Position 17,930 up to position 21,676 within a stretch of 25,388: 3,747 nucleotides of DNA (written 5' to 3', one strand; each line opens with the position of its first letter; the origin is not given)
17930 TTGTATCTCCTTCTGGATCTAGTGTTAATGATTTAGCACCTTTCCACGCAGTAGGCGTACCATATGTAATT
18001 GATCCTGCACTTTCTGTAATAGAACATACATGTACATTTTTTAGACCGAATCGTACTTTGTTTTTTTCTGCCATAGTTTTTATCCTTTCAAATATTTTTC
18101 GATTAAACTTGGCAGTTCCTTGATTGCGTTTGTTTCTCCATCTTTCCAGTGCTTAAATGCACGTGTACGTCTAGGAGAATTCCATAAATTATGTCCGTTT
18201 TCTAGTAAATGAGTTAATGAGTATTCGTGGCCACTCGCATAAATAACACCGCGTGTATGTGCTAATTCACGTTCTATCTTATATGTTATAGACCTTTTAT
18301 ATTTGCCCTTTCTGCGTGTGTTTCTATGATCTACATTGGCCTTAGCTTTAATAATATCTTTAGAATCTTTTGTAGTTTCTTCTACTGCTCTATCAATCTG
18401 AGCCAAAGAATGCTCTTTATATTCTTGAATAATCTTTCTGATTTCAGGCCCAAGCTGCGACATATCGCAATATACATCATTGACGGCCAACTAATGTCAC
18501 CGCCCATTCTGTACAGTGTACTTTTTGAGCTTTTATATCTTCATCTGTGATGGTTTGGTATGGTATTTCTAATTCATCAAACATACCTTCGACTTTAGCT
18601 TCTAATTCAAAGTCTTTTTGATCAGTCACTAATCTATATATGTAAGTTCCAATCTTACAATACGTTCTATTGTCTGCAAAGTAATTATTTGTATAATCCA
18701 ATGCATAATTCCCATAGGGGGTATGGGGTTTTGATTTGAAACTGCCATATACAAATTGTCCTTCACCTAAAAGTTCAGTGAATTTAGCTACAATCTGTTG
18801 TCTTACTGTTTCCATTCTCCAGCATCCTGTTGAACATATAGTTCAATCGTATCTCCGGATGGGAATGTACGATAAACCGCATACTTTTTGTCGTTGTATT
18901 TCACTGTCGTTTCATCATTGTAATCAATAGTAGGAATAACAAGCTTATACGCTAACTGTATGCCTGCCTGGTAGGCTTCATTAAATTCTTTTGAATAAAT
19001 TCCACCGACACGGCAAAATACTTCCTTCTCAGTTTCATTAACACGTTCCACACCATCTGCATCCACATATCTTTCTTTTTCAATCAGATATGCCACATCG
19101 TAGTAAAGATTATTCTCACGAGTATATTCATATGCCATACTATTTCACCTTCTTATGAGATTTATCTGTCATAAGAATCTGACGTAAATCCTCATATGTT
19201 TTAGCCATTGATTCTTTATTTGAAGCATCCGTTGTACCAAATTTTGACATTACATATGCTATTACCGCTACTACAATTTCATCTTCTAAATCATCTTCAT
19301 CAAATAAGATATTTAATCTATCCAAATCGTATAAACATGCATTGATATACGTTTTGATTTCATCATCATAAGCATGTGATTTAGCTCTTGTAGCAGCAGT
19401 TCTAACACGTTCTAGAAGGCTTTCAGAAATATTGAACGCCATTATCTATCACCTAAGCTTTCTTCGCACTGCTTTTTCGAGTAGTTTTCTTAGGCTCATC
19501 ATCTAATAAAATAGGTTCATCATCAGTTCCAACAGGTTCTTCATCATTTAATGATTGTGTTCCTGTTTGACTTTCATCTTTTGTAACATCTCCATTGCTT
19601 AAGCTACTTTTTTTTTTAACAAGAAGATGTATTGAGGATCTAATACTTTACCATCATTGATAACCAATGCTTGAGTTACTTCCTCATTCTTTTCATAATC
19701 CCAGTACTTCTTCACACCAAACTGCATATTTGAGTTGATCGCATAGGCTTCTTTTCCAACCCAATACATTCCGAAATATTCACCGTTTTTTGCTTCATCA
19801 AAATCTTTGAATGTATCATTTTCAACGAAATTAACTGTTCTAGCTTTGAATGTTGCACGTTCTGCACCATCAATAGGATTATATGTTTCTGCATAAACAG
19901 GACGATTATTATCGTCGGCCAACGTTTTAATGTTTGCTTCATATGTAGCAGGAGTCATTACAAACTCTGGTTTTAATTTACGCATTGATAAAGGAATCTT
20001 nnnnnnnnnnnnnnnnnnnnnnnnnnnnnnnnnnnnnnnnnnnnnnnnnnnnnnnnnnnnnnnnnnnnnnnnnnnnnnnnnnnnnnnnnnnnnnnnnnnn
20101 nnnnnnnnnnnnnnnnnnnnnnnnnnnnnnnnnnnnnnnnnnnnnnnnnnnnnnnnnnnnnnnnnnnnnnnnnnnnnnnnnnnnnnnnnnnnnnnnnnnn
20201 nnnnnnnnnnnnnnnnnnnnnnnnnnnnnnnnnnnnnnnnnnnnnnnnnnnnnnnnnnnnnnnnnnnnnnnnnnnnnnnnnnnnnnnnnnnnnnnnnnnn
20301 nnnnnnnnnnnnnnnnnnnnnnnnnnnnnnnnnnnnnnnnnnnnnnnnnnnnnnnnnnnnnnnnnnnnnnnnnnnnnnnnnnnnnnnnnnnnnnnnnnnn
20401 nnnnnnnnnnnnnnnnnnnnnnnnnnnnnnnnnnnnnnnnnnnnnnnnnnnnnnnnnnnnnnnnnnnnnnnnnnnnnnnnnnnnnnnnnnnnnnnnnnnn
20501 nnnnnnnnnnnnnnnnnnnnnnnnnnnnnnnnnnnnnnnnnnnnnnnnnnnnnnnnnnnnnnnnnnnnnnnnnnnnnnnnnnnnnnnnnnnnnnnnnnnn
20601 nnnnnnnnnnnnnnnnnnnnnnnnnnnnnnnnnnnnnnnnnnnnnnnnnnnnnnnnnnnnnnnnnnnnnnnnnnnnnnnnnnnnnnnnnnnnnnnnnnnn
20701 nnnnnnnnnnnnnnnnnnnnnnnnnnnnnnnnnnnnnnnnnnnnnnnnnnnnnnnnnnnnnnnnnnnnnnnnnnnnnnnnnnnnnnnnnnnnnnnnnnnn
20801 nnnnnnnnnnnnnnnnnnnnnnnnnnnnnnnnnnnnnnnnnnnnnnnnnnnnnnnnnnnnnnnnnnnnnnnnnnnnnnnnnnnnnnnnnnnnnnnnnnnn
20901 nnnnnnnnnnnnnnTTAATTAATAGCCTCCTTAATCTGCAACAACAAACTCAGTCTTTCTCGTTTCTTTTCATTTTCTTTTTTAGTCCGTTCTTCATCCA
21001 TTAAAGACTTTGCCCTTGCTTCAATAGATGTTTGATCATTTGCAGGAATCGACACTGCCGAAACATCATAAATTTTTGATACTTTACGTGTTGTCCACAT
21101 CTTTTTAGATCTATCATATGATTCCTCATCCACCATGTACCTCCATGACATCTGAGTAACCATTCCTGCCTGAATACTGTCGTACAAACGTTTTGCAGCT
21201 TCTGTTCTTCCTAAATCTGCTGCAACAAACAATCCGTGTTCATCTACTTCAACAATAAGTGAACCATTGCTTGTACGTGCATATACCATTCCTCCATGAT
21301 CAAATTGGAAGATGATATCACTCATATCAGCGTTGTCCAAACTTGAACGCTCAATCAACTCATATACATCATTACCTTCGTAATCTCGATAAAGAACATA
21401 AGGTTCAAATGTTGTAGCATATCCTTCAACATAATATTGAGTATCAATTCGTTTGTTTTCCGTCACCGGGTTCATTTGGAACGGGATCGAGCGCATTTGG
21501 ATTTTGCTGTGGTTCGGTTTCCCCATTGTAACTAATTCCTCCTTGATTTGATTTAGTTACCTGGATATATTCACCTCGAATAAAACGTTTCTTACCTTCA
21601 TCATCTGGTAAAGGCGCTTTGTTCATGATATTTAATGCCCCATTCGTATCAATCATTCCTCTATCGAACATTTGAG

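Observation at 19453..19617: A10 slippery run at the end of the capsid gene opens a start-less -1 frame that fills the whole downstream gap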

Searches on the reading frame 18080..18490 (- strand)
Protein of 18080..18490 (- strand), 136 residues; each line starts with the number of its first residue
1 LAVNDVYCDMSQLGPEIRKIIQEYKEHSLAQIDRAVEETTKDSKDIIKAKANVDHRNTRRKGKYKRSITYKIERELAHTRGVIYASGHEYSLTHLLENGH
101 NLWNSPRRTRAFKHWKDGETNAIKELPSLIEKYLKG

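Call 7: search_protein_families(library=pfam, proteins=[window:18080-18490:-])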
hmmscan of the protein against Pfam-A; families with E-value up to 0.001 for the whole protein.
window:18080-18490:- (136 aa): 1 family
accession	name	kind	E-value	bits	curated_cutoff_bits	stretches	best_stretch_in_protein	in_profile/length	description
PF04883.17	HK97-gp10_like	-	0.00024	22.4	21.4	1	21-99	7-78/78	Bacteriophage HK97-gp10, putative tail-component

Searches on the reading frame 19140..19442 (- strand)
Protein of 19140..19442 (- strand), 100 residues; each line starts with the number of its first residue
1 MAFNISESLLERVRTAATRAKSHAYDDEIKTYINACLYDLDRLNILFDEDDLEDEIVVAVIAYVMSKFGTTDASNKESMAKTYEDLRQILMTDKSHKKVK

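Call 7: search_protein_families(library=pfam, proteins=[window:19140-19442:-])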
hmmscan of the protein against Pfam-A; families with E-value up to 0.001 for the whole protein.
window:19140-19442:- (100 aa): 1 family
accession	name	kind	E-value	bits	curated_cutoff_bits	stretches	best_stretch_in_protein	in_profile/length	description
PF24829.1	Phage_connect_2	-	1.8e-05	25.4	24.3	1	19-93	12-101/105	Phage connector protein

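Call 33: search_protein_families(library=phrogs, proteins=[window:19140-19442:-], max_evalue=0.01)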
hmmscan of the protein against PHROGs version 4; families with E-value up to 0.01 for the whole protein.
window:19140-19442:- (100 aa): 1 family
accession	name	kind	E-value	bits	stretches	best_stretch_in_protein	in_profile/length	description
phrog_5223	-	connector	3.3e-12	47.3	1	8-97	2-92/96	neck protein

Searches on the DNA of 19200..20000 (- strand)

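Call 3: search_dna_similar(query=window:19300-20000:-, collection=phages, mode=near, max_rows=40)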
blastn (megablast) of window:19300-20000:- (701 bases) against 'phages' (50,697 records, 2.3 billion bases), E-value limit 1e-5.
No match.

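Call 44: search_rna_families(source=window, start=19200, end=19900, threshold=evalue, max_evalue=1)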
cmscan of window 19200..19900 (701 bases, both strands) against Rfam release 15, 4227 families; matches with E-value up to 1: 3.
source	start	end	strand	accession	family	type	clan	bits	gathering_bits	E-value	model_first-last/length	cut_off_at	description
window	19288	19380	-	RF02759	LasI_thermometer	Cis-reg; thermoregulator;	-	20.7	76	0.37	1-110/110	no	LasI 5' UTR ROSE like thermometer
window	19498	19550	-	RF01304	sR5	Gene; snRNA; snoRNA; CD-box;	-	17.2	40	0.17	1-53/53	no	Small nucleolar RNA sR5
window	19488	19527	-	RF01126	sR41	Gene; snRNA; snoRNA; CD-box;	-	14.2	54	0.89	1-53/53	no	Small nucleolar RNA sR41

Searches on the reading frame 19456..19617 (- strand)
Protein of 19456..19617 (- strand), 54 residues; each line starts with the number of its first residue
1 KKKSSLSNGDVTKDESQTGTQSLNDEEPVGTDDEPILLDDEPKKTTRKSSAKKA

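Call 33: search_protein_families(library=phrogs, proteins=[window:19456-19617:-], max_evalue=0.01)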
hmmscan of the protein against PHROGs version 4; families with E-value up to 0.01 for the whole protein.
seq(54 aa): 0 families

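Call 34: search_protein_families(library=pfam, proteins=[window:19456-19617:-], max_evalue=0.1)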
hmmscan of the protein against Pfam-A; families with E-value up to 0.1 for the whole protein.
seq(54 aa): 0 families

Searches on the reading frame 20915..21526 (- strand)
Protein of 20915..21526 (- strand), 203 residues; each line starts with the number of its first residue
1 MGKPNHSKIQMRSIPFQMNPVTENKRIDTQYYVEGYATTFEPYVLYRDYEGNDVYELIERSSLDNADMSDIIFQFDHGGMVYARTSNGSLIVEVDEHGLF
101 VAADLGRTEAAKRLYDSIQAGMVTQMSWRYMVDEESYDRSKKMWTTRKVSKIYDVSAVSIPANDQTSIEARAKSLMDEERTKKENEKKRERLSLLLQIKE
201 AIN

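Call 7: search_protein_families(library=pfam, proteins=[window:20915-21526:-])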
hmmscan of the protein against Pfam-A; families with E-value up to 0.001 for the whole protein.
window:20915-21526:- (203 aa): 1 family
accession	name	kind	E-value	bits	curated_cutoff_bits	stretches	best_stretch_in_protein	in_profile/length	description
PF04586.22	Peptidase_S78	-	1.1e-24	87.9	21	1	28-175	11-159/165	Caudovirus prohead serine protease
